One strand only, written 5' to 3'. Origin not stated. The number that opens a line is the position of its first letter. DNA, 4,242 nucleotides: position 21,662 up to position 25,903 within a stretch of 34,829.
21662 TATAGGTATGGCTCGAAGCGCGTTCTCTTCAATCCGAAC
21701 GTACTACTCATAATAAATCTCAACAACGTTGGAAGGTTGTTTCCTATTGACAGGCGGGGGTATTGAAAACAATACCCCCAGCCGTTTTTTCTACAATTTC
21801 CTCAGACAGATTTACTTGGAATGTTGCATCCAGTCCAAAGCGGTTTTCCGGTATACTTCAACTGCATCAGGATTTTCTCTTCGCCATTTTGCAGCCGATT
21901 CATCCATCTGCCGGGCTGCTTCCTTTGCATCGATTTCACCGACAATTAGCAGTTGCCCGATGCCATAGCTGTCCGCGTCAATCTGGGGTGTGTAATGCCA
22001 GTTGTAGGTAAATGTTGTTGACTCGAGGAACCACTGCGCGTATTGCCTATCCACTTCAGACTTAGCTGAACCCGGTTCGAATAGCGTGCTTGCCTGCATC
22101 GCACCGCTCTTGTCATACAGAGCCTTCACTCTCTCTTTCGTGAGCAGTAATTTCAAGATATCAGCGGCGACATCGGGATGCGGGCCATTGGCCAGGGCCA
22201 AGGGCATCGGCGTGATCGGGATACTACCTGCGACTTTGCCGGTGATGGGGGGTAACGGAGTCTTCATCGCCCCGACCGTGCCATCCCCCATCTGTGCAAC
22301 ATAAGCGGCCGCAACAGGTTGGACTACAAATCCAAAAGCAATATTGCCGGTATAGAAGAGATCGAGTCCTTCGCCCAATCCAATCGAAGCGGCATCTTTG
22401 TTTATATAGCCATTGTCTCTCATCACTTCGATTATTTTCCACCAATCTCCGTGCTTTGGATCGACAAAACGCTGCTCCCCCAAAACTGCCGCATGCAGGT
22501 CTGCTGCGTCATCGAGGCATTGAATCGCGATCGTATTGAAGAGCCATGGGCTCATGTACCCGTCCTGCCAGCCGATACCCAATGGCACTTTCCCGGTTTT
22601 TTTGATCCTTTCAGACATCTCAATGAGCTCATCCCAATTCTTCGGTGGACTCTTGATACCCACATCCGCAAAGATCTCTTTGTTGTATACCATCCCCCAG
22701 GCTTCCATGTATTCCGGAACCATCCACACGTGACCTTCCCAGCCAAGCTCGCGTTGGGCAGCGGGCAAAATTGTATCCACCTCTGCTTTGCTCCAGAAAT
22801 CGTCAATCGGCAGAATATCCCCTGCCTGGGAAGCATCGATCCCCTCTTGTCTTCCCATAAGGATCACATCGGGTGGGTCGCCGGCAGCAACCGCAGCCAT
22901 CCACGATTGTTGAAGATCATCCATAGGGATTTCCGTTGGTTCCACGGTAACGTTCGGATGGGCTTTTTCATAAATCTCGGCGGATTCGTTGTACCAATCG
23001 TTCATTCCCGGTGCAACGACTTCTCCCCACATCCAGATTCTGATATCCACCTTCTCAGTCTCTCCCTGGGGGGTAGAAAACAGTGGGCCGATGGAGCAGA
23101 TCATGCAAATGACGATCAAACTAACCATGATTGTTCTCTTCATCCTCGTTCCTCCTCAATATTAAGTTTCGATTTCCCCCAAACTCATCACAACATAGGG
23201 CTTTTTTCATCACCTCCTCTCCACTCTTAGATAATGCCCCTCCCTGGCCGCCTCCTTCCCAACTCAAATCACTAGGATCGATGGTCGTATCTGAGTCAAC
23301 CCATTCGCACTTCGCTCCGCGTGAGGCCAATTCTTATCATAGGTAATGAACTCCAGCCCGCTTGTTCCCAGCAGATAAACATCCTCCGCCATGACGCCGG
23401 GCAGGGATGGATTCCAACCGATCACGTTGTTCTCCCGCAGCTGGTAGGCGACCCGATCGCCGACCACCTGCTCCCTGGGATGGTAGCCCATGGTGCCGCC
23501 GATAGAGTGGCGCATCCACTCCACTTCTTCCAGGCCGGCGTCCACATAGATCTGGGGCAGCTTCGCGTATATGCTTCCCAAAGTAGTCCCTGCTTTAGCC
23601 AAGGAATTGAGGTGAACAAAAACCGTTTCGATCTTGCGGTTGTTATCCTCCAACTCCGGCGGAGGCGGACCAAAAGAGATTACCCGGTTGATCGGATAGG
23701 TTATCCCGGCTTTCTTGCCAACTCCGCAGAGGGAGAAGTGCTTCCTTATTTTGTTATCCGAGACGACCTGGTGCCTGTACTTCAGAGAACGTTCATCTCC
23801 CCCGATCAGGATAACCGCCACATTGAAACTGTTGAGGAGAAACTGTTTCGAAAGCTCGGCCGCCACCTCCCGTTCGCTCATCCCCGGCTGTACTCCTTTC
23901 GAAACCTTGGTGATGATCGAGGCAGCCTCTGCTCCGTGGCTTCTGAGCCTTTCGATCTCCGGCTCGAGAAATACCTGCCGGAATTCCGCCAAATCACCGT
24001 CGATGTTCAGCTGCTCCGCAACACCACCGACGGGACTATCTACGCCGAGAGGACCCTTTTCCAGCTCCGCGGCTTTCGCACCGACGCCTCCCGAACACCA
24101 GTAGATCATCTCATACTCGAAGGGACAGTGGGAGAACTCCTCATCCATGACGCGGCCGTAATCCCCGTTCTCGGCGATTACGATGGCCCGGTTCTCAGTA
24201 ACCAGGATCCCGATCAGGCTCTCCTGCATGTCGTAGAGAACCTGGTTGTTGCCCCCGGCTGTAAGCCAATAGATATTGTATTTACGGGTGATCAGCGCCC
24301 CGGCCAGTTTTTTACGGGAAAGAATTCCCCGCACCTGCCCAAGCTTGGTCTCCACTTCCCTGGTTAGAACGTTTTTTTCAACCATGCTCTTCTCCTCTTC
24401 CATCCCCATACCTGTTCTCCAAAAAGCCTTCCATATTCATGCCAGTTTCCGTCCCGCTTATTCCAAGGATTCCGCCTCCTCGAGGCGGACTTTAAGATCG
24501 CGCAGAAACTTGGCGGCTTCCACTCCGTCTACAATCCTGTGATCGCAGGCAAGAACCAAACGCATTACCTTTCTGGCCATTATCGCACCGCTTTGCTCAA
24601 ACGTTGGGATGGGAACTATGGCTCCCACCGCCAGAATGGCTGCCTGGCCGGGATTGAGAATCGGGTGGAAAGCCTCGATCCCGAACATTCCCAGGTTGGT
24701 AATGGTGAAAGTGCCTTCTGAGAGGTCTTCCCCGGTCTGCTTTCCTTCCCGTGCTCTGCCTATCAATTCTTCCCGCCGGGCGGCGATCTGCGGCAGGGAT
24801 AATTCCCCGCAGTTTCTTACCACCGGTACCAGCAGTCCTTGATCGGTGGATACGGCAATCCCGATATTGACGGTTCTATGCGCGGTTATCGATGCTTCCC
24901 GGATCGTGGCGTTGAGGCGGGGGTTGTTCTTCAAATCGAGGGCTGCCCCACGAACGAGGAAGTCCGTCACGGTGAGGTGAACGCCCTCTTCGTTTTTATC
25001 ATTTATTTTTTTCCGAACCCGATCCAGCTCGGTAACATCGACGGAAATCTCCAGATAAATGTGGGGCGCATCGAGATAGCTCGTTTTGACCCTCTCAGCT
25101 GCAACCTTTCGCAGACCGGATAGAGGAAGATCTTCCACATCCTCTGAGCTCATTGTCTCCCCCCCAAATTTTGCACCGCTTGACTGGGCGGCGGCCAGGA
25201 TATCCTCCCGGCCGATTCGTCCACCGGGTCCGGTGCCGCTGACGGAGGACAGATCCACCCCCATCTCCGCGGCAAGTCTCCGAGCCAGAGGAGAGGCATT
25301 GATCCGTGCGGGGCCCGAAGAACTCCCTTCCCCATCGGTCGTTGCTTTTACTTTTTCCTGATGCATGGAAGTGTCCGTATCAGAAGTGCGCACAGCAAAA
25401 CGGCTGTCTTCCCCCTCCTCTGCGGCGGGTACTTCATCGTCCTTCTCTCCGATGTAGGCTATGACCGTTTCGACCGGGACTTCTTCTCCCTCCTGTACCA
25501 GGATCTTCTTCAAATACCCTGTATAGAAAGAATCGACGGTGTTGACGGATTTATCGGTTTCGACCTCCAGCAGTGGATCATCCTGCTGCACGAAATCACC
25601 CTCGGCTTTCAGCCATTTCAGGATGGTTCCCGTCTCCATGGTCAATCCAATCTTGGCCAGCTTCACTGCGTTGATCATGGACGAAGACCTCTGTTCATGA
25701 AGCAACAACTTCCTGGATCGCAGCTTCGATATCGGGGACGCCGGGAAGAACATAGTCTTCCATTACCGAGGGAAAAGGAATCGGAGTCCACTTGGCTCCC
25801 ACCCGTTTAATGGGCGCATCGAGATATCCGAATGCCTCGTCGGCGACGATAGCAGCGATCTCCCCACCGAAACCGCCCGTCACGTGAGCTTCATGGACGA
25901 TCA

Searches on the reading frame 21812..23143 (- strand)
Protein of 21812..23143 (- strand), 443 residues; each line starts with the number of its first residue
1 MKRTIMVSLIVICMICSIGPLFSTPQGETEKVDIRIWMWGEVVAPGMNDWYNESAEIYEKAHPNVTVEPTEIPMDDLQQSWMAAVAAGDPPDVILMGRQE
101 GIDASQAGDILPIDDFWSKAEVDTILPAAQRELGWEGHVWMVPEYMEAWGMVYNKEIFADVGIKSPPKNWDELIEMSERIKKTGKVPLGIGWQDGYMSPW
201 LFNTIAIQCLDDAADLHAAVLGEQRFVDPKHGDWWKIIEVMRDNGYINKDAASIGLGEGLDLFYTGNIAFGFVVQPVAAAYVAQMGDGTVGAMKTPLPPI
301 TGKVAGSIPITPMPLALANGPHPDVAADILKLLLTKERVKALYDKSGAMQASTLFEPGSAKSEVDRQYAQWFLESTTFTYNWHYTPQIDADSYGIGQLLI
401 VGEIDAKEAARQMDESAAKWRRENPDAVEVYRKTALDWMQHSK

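Call 3: search_protein_families(library=pfam, proteins=[window:21812-23143:-])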
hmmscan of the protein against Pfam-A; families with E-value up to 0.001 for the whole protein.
window:21812-23143:- (443 aa): 3 families
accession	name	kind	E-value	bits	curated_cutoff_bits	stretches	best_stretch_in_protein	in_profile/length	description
PF01547.30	SBP_bac_1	-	3.2e-31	109.9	26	1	46-337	3-304/307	Bacterial extracellular solute-binding protein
PF13416.11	SBP_bac_8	-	3.6e-21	76.6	27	1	55-347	3-257/279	Bacterial extracellular solute-binding protein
PF13531.11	SBP_bac_11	-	0.0006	20.1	25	0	43-106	5-63/227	Bacterial extracellular solute-binding protein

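Call 28: search_protein_families(library=ncbifam, proteins=[window:21812-23143:-], max_evalue=0.00001)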
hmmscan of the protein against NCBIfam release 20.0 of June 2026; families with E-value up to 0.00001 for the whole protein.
window:21812-23143:- (443 aa): 3 families
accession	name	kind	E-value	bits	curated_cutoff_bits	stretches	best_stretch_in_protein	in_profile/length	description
TIGR03851.1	chitin_NgcE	equivalog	1.1e-14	54.2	399.65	1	48-207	53-221/450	N-acetylglucosamine/diacetylchitobiose ABC transporter substrate-binding protein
TIGR03850.1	bind_CPR_0540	equivalog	1.6e-12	46.7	299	1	5-209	7-219/437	carbohydrate ABC transporter substrate-binding protein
NF007011.0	PRK09474.1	equivalog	3.9e-11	42.4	291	1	23-198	22-183/396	maltose/maltodextrin ABC transporter substrate-binding protein MalE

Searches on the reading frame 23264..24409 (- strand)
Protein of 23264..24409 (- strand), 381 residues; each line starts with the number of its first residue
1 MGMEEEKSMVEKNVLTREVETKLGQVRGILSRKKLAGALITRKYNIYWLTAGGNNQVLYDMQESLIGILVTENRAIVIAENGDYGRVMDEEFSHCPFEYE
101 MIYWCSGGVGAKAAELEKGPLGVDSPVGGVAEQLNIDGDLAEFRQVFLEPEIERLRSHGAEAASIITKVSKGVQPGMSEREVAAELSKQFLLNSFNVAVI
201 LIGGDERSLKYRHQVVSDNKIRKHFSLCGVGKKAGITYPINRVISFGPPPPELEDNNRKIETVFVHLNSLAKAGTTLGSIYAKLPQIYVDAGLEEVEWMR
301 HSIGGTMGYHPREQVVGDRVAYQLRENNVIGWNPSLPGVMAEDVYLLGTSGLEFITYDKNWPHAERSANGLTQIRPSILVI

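Call 3: search_protein_families(library=pfam, proteins=[window:23264-24409:-])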
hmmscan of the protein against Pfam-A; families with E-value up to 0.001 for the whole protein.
window:23264-24409:- (381 aa): 2 families
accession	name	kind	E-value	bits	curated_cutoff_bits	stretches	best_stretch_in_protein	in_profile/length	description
PF00557.29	Peptidase_M24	-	5.4e-10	39.8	23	1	155-338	3-188/208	Metallopeptidase family M24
PF01321.24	Creatinase_N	-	1.6e-06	29.2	22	1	24-157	3-127/128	Creatinase/Prolidase N-terminal domain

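Call 8: search_protein_families(library=ncbifam, proteins=[window:23264-24409:-])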
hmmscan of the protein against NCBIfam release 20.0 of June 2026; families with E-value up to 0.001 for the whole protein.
window:23264-24409:- (381 aa): 0 families

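Call 35: search_solved_structures(query=window:23264-24409:-, max_evalue=0.00001)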
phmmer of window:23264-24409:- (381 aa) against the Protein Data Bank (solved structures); distinct sequences matched with E-value up to 0.00001: 0.

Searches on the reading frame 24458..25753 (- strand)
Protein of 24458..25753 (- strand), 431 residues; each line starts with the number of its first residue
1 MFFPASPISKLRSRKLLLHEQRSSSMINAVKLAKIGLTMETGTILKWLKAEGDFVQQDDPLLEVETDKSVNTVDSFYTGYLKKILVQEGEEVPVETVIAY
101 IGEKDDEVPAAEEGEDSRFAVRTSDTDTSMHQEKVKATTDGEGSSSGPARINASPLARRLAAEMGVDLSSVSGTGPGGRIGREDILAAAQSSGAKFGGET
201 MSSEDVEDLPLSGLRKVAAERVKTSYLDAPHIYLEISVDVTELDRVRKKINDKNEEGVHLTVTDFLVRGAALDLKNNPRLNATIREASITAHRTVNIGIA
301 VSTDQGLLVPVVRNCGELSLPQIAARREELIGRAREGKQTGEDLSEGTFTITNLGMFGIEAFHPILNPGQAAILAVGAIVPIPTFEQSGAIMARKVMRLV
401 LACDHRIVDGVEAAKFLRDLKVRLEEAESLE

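Call 3: search_protein_families(library=pfam, proteins=[window:24458-25753:-])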
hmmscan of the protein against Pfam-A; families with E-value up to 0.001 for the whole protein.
window:24458-25753:- (431 aa): 3 families
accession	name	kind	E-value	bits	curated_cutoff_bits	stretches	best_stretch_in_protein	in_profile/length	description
PF00198.28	2-oxoacid_dh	-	6.1e-74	248.8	23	1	205-430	3-230/232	2-oxoacid dehydrogenases acyltransferase (catalytic domain)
PF00364.28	Biotin_lipoyl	-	9.5e-18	64.3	22.1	1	29-101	2-73/73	Biotin-requiring enzyme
PF02817.22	E3_binding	-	3.7e-16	59.5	23.7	1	151-186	1-36/36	e3 binding domain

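Call 28: search_protein_families(library=ncbifam, proteins=[window:24458-25678:-], max_evalue=0.00001)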
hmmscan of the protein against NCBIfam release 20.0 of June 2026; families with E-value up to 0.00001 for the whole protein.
window:24458-25678:- (406 aa): 11 families
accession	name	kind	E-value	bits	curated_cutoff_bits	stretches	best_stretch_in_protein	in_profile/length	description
TIGR01349.1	PDHac_trf_mito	equivalog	1.2e-93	314.6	445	1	5-401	2-431/437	pyruvate dehydrogenase complex dihydrolipoamide acetyltransferase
NF008814.0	PRK11854.1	equivalog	3.2e-86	290.1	722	1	4-405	209-635/637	pyruvate dehydrogenase complex dihydrolipoyllysine-residue acetyltransferase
TIGR02927.1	SucB_Actino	equivalog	8.6e-77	259.3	423.45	3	187-403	348-572/579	2-oxoglutarate dehydrogenase, E2 component, dihydrolipoamide succinyltransferase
NF004309.0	PRK05704.1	equivalog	1.2e-74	252.1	449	1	3-405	3-404/408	2-oxoglutarate dehydrogenase complex dihydrolipoyllysine-residue succinyltransferase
TIGR01347.1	sucB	equivalog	4.8e-71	240.1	378.65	1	8-405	6-400/404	dihydrolipoyllysine-residue succinyltransferase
TIGR01348.1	PDHac_trf_long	equivalog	1.8e-68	231.5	552.1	1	4-402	157-582/587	dihydrolipoyllysine-residue acetyltransferase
NF011416.0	PRK14843.1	equivalog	4e-59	200.3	429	1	95-402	25-342/347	dihydrolipoamide acetyltransferase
NF008815.0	PRK11857.1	equivalog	9.1e-45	153.4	378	1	125-404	3-304/308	dihydrolipoamide acetyltransferase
NF011457.0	PRK14875.1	equivalog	1.1e-24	87.1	307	1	1-166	2-128/372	acetoin dehydrogenase dihydrolipoyllysine-residue acetyltransferase subunit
NF008907.0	PRK12270.1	equivalog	6.2e-24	83.8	878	1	130-400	119-362/1241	multifunctional oxoglutarate decarboxylase/oxoglutarate dehydrogenase thiamine pyrophosphate-binding subunit/dihydrolipoyllysine-residue suc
NF008854.0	PRK11892.1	equivalog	8.8e-17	60.9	454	1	4-113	4-114/464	pyruvate dehydrogenase complex E1 component subunit beta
